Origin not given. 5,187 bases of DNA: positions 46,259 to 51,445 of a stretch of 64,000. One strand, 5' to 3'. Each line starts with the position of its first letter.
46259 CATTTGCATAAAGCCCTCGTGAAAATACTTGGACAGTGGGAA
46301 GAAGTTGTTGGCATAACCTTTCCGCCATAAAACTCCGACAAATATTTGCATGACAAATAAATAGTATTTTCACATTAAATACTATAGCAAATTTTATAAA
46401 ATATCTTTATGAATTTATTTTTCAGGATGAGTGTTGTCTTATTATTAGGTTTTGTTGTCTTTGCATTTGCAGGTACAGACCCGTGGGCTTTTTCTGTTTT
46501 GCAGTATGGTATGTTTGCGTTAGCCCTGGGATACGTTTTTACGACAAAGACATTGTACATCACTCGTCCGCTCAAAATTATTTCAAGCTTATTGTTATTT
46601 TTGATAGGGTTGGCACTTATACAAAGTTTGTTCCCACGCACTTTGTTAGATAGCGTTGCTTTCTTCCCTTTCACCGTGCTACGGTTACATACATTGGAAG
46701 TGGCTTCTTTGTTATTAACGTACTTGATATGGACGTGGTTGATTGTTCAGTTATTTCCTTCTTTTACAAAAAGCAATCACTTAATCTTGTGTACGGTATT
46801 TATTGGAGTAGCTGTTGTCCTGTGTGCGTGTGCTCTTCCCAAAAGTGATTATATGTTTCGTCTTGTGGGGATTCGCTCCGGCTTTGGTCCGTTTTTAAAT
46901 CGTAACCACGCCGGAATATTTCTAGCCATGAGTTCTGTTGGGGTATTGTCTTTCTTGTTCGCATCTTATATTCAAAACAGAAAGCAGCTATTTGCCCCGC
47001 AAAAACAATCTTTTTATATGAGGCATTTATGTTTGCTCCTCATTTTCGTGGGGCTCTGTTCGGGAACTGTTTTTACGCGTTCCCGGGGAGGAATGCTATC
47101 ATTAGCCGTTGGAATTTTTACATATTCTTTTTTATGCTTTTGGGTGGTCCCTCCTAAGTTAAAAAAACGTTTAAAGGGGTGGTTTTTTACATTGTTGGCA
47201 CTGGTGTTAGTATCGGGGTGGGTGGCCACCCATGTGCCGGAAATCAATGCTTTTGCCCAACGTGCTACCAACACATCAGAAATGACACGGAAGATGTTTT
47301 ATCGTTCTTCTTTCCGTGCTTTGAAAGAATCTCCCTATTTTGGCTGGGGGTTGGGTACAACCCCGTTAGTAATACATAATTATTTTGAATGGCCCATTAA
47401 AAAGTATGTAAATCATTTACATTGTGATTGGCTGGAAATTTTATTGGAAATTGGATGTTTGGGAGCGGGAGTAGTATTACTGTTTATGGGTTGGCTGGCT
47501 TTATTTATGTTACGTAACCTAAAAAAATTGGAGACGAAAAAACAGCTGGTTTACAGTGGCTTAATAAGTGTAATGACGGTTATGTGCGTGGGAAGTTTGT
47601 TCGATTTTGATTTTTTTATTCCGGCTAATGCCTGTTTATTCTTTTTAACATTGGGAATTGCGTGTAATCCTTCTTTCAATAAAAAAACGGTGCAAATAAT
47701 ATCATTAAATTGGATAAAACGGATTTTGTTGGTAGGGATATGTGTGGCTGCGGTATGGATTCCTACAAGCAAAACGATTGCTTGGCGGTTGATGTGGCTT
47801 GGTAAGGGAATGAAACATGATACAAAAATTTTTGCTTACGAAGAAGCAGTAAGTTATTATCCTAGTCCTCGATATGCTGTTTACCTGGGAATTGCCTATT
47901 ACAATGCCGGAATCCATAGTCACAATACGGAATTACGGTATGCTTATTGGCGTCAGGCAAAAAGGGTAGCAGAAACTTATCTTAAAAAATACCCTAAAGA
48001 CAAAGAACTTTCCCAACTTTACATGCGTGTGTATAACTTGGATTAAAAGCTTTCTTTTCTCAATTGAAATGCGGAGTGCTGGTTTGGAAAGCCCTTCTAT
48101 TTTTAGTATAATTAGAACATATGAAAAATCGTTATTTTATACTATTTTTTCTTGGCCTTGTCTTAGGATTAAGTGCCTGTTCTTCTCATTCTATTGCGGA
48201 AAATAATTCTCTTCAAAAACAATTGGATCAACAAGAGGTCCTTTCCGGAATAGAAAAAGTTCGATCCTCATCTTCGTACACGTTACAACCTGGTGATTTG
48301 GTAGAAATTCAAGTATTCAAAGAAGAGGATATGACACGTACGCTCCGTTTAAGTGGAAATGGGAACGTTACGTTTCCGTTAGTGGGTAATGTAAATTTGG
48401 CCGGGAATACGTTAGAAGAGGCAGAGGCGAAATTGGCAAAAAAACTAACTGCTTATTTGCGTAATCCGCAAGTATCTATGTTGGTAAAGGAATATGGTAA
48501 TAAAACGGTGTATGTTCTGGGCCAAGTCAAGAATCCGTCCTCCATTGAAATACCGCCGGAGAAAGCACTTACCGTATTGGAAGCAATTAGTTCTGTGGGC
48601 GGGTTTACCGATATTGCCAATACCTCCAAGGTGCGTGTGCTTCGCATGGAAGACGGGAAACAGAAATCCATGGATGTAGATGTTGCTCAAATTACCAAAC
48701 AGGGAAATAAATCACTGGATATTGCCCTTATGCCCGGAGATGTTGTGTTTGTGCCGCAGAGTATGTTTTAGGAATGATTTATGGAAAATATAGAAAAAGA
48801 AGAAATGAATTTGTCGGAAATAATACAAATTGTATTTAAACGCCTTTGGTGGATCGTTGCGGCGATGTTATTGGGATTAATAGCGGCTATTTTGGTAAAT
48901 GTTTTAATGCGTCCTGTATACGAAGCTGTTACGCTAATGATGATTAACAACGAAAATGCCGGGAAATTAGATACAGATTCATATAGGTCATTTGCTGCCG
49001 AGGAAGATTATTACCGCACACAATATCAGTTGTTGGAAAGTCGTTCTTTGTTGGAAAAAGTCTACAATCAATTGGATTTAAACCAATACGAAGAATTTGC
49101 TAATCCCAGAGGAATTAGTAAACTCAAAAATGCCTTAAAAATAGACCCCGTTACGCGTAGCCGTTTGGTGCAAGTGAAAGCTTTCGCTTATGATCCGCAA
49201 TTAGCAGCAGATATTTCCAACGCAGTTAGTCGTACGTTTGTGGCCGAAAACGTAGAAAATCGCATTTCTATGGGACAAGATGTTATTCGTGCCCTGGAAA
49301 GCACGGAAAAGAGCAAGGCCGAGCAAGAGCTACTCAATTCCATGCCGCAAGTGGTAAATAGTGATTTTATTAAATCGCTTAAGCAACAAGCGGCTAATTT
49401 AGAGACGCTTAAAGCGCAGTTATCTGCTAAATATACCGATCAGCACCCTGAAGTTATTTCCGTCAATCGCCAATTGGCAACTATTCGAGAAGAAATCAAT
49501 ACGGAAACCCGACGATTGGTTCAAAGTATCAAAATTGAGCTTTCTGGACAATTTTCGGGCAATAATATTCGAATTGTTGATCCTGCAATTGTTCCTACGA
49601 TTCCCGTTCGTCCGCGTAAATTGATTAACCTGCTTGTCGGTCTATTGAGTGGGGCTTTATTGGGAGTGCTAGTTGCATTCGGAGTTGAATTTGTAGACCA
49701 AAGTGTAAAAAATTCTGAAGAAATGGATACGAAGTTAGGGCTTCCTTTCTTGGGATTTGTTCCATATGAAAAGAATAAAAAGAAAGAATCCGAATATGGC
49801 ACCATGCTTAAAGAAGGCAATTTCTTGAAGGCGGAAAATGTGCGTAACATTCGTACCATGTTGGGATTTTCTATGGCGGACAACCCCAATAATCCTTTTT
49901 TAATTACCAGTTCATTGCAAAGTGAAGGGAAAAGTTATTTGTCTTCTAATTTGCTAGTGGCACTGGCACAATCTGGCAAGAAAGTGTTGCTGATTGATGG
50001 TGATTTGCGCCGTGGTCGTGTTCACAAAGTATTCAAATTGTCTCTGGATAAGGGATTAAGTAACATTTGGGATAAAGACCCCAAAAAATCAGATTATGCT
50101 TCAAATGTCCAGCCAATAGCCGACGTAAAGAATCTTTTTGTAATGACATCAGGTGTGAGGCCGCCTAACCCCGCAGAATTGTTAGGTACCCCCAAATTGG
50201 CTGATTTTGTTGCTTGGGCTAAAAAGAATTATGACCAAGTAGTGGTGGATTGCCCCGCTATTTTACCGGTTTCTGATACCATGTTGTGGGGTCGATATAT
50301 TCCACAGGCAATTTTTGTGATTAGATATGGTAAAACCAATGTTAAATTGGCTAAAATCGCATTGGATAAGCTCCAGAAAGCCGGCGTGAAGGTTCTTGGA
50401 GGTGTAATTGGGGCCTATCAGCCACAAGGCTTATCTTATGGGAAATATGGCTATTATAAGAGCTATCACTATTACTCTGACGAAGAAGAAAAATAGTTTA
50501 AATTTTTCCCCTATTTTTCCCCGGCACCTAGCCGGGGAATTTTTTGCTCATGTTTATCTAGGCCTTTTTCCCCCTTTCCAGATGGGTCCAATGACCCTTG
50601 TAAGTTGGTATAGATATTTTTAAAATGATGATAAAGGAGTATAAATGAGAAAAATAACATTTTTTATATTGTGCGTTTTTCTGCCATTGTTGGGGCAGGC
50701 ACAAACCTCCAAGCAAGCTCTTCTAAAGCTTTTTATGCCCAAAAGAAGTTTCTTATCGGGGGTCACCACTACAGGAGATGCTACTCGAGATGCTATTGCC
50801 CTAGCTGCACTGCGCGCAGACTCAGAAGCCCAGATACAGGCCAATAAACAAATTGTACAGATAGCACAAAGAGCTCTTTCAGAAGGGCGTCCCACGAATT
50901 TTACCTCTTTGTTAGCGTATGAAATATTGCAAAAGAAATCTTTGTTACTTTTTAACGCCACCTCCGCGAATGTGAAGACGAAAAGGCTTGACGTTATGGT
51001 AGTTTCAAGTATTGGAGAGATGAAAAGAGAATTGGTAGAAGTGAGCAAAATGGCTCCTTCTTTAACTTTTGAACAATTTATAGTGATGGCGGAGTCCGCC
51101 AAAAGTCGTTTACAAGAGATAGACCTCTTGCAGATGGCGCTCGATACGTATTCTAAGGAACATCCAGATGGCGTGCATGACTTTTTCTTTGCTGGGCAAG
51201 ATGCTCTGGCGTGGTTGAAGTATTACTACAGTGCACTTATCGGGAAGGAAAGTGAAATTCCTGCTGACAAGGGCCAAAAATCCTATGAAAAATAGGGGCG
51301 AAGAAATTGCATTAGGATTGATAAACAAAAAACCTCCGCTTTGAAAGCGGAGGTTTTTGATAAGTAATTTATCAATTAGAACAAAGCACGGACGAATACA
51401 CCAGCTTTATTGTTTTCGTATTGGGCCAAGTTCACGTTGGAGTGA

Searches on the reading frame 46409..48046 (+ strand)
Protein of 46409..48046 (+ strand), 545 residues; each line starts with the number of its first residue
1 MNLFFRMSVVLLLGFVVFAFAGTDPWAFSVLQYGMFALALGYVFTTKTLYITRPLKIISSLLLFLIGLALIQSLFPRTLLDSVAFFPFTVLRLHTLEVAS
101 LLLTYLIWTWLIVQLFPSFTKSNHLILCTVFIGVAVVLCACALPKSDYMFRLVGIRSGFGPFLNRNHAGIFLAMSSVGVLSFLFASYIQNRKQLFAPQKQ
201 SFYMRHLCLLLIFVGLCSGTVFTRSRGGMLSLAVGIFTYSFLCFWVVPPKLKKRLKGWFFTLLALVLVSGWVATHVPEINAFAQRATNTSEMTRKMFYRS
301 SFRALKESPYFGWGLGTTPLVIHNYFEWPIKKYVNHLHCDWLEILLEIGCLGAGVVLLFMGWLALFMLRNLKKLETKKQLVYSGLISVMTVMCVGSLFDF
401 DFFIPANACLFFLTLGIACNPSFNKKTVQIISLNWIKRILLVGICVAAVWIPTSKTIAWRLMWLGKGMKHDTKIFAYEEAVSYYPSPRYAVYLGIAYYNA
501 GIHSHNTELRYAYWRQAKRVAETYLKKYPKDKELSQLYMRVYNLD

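Call 7: search_protein_families(library=pfam, proteins=[window:46409-48046:+])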
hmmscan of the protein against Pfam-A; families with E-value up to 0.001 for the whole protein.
window:46409-48046:+ (545 aa): 1 family
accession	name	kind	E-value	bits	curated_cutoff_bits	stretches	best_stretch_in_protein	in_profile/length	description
PF04932.20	Wzy_C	-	3.1e-19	69.7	31.7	1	212-355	2-147/149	O-Antigen ligase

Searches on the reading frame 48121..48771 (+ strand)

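Call 7: search_protein_families(library=pfam, proteins=[window:48121-48771:+])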
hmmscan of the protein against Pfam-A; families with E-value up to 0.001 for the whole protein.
window:48121-48771:+ (216 aa): 3 families
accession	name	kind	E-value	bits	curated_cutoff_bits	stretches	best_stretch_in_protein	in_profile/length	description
PF02563.21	Poly_export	-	7.7e-23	80.9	28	1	49-122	3-76/77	Polysaccharide biosynthesis/export protein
PF22461.2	SLBB_2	-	9.7e-12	45.3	27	1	128-211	1-79/79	SLBB domain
PF10531.15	SLBB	-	1.1e-10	41.6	27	1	130-181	2-49/55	SLBB domain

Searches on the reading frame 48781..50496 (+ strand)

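Call 7: search_protein_families(library=pfam, proteins=[window:48781-50496:+])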
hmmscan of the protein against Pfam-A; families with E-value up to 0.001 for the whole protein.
window:48781-50496:+ (571 aa): 5 families
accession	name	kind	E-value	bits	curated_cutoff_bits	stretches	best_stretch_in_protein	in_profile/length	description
PF02706.20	Wzz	-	4.3e-13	49.8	25.5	1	7-98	1-91/91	Chain length determinant protein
PF13807.11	GNVR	-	1.3e-08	35.1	27.7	1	246-300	26-78/82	G-rich domain on putative tyrosine kinase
PF01656.29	CbiA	-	1.3e-07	32.1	25.4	1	382-410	10-38/125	CobQ/CobB/MinD/ParA nucleotide binding domain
PF13614.12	AAA_31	-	3.6e-06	27.5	27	1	383-495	14-129/177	AAA domain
PF10609.15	ParA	-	0.00033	20.6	27.1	0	383-455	16-76/246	NUBPL iron-transfer P-loop NTPase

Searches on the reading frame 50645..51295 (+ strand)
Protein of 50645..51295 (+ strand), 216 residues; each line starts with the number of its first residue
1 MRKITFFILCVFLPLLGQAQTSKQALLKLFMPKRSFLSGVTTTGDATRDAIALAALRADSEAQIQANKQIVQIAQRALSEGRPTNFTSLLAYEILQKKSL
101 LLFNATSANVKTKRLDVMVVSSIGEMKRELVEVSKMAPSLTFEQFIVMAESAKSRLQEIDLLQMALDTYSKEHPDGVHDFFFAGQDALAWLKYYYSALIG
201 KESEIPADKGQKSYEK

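Call 7: search_protein_families(library=pfam, proteins=[window:50645-51295:+])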
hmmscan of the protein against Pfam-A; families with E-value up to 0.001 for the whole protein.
window:50645-51295:+ (216 aa): 0 families

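Call 14: find_encoding_contigs(protein=window:50645-51295:+, flank=10000, max_places=10)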
Protein window:50645-51295:+ (216 aa): 2 contigs read that carry it; 2 places shown.
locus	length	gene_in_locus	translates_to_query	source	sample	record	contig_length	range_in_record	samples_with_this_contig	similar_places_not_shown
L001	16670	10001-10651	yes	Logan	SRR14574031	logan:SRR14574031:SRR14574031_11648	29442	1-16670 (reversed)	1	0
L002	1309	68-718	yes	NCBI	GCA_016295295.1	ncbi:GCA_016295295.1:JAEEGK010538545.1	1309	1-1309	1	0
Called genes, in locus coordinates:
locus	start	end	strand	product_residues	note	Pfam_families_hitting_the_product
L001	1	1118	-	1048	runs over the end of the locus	PF00873:ACR_tran, PF03176:MMPL, PF02355:SecD_SecF_C, PF03176:MMPL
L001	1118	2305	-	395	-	PF25917:BSH_RND, PF25973:BSH_CzcB, PF25881:HH_YBHG, PF25876:HH_MFP_RND, PF25878:HH_AAEA_pHBA (weak), PF25885:HH_EMRA (weak), PF25967:RND-MFP_C, PF25989:YknX_C, +1 more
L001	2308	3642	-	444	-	PF02321:OEP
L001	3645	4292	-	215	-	PF00440:TetR_N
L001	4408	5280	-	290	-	PF00483:NTP_transferase, PF12804:NTP_transf_3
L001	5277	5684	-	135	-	PF01451:LMWPc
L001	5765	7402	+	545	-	PF04932:Wzy_C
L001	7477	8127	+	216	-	PF02563:Poly_export, PF10531:SLBB, PF22461:SLBB_2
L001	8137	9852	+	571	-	PF02706:Wzz, PF01656:CbiA (faint), PF13807:GNVR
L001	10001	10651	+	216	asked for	-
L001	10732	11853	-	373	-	PF10082:BBP2_2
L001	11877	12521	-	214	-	-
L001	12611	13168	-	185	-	PF04892:VanZ-LLP1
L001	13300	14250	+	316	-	PF00106:adh_short (weak), PF01370:Epimerase, PF02719:Polysacc_synt_2, PF04321:RmlD_sub_bind, PF01073:3Beta_HSD, PF07993:NAD_binding_4, PF13460:NAD_binding_10, PF16363:GDP_Man_Dehyd, +2 more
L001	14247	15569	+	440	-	PF02397:Bac_transf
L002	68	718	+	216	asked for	-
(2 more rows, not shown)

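Call 18: find_homologous_proteins(query=window:50645-51295:+)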
Query window:50645-51295:+ (216 aa): 1 proteins with E <= 0.001 among 340 candidates.
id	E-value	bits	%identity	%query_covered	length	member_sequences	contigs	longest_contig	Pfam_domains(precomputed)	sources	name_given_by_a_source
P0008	7.6e-130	448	99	100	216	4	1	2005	-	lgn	-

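Call 55: search_protein_families(library=ncbifam, proteins=[window:50645-51295:+], max_evalue=0.1)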
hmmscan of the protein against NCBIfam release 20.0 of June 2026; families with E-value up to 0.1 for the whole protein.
window:50645-51295:+ (216 aa): 1 family
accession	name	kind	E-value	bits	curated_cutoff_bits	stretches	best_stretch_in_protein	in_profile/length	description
NF000241.1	MPH_3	exception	0.001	18.4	500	1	57-139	50-134/293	Mph(E)/Mph(G) family macrolide 2'-phosphotransferase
